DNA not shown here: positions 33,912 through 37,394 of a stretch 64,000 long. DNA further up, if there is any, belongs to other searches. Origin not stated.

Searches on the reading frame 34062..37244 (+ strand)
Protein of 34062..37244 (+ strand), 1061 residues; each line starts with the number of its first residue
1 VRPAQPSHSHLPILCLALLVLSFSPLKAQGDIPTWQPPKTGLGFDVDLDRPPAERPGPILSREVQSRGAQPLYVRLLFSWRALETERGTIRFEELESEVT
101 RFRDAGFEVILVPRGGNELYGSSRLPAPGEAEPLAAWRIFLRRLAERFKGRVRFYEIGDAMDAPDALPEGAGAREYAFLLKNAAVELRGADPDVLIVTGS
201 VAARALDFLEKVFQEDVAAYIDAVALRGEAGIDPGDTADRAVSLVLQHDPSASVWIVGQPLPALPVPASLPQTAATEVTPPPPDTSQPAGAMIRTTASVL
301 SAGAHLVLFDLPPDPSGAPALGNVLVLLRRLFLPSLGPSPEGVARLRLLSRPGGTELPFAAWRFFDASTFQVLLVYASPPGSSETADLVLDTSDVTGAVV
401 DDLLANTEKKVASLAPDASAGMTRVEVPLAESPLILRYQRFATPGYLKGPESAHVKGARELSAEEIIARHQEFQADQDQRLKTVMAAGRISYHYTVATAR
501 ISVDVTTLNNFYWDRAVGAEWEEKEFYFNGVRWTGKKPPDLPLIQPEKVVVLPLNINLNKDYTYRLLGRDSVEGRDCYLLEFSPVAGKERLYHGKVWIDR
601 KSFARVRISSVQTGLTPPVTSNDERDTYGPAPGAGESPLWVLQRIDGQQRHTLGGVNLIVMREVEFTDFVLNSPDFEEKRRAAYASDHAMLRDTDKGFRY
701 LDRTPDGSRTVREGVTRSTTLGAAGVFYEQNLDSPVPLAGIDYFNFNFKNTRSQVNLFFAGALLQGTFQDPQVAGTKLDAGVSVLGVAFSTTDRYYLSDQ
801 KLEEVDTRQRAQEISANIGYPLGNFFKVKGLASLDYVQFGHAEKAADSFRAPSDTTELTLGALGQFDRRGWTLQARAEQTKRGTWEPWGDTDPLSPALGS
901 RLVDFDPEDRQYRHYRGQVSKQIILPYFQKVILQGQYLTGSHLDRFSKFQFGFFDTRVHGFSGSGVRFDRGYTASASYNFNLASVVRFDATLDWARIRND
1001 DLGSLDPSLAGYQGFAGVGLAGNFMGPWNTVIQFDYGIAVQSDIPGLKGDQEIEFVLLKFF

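Call 34: search_protein_families(library=pfam, proteins=[window:34062-37244:+], max_evalue=0.001)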
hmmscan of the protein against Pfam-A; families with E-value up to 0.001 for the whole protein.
window:34062-37244:+ (1061 aa): 1 family
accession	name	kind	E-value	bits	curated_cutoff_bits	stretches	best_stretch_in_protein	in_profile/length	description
PF17131.11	LolA_like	-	1.5e-05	25.2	30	1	558-610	67-120/184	Outer membrane lipoprotein-sorting protein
